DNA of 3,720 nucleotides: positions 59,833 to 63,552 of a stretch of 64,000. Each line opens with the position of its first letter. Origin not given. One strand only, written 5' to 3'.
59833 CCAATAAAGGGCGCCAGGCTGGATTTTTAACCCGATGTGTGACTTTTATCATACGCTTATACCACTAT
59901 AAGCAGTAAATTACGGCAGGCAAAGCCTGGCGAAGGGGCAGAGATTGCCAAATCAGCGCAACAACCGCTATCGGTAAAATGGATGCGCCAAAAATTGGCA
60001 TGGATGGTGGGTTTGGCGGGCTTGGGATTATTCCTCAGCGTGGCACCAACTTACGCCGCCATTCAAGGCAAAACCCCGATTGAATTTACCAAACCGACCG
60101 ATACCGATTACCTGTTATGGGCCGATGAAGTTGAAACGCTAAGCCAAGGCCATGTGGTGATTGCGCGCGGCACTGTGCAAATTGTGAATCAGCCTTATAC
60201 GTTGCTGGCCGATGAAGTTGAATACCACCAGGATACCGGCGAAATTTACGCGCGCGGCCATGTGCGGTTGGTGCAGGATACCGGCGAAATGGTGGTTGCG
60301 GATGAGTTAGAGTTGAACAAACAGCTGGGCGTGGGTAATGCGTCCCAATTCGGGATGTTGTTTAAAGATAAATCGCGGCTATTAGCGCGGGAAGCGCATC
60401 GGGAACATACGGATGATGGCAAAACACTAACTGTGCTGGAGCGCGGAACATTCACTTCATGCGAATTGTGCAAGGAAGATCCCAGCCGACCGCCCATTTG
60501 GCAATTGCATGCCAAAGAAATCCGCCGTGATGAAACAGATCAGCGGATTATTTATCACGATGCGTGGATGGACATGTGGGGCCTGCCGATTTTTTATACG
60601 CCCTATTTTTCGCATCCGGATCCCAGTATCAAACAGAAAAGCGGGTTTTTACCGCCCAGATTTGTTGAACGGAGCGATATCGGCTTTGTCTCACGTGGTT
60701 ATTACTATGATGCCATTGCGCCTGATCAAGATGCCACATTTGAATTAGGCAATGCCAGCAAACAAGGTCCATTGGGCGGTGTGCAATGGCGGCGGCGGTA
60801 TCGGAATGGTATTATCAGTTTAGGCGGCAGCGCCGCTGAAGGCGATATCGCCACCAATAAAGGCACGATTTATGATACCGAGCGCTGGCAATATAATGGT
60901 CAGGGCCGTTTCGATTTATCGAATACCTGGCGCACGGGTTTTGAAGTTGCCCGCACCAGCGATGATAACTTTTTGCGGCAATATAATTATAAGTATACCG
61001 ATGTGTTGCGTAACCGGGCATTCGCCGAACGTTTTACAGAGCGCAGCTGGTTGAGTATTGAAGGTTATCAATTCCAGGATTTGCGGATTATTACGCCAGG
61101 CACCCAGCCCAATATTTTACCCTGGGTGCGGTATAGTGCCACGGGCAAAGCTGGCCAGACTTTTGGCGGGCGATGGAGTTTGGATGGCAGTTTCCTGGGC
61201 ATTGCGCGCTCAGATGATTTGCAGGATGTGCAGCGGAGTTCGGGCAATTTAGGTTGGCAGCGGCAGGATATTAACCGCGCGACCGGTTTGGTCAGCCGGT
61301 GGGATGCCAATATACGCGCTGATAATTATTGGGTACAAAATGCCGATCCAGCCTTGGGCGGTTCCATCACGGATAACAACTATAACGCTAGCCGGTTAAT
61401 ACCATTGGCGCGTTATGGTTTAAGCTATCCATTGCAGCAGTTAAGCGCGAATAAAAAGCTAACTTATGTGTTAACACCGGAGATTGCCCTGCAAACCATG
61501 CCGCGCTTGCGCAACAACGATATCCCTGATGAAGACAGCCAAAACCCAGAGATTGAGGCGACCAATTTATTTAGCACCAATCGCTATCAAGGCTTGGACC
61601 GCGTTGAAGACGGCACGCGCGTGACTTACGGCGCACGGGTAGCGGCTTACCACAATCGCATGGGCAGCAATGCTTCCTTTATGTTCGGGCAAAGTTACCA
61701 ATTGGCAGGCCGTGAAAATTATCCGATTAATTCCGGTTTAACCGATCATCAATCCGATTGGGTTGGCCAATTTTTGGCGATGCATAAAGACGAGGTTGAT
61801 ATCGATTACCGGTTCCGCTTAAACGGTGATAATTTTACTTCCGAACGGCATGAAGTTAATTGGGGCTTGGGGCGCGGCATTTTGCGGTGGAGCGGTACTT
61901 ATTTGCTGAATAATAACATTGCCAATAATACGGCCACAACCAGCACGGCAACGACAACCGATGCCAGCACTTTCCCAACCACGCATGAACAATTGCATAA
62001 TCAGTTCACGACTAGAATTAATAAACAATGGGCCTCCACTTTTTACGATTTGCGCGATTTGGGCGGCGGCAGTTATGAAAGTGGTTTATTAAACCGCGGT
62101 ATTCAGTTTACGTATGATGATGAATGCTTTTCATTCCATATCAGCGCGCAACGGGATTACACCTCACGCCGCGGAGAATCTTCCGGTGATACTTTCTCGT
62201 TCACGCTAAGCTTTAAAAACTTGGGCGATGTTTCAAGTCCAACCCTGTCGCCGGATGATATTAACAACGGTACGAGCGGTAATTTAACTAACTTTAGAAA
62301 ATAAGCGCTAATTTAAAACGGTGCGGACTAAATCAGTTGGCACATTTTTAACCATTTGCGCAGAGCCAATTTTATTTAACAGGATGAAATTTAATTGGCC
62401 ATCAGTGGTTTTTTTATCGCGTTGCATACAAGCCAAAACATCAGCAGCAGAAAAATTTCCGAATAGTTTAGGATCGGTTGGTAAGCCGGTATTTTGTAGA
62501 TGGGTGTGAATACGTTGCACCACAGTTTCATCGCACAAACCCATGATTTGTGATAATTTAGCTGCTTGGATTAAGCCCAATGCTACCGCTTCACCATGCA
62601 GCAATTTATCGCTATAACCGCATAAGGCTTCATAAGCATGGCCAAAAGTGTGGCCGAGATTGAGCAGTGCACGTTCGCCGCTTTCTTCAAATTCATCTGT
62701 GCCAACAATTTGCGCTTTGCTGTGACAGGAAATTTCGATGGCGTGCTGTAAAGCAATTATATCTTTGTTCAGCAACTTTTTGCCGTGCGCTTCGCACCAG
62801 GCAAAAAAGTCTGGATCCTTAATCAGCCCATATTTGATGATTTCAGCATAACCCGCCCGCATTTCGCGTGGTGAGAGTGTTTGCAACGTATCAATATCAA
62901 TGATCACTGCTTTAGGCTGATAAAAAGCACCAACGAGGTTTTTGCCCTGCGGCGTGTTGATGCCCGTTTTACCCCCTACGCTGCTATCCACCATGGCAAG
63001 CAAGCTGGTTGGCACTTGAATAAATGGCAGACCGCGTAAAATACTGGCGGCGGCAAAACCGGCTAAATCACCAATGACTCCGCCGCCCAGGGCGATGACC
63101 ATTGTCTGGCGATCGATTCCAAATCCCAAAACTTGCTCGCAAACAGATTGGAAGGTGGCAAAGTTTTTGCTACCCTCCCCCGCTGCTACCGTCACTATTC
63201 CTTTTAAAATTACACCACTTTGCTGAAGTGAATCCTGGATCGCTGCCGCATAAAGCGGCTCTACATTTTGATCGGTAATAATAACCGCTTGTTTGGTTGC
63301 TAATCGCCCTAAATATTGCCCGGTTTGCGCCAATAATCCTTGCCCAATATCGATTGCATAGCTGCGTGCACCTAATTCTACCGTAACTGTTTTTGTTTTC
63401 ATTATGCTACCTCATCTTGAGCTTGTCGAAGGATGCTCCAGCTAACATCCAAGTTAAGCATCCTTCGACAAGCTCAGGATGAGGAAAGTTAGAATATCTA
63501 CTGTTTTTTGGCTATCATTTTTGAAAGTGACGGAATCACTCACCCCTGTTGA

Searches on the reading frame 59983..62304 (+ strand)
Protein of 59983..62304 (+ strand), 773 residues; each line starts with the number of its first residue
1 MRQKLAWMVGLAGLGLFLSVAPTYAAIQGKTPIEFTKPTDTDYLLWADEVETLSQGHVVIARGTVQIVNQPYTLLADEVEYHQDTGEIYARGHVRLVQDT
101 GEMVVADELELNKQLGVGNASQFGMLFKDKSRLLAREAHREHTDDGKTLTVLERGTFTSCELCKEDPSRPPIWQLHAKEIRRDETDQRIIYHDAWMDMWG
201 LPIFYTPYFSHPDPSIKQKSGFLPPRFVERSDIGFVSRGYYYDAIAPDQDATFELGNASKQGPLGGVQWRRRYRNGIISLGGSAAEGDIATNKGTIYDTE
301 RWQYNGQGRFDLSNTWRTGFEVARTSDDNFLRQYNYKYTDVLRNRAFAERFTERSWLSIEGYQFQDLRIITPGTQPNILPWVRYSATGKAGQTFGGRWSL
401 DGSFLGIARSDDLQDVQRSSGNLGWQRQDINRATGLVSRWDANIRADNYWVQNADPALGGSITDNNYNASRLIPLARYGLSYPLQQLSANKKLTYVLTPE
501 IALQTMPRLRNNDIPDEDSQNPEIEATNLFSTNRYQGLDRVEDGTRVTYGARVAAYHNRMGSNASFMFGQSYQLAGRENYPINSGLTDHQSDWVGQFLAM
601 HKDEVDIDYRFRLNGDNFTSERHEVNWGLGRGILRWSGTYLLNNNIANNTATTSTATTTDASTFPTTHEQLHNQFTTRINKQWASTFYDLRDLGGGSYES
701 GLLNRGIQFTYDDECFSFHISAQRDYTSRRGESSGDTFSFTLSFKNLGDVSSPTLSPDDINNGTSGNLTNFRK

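Call 58: search_protein_families(library=pfam, proteins=[window:59983-62304:+], max_evalue=0.00001)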
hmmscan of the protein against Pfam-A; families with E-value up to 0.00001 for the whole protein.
window:59983-62304:+ (773 aa): 1 family
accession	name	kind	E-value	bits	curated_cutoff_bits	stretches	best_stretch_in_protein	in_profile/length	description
PF04453.20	LptD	-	6.2e-48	164.5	22.4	1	299-683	1-384/384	LPS transport system D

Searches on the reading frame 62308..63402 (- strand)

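Call 71: search_protein_families(library=pfam, proteins=[window:62308-63402:-], max_evalue=0.00001)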
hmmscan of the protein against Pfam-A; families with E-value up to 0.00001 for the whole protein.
window:62308-63402:- (364 aa): 4 families
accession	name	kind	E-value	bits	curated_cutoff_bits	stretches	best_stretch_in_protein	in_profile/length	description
PF01761.26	DHQ_synthase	-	7.2e-47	158.2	24.2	1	70-182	2-114/115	3-dehydroquinate synthase N-terminal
PF24621.2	DHQS_C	-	3.5e-45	153.9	27.6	1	184-332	1-144/144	3-dehydroquinate synthase C-terminal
PF13685.12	Fe-ADH_2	-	1.9e-14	54.3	28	1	19-173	2-145/149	Iron-containing alcohol dehydrogenase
PF00465.25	Fe-ADH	-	2.4e-08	34.2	31.3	1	19-169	6-167/168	Iron-containing alcohol dehydrogenase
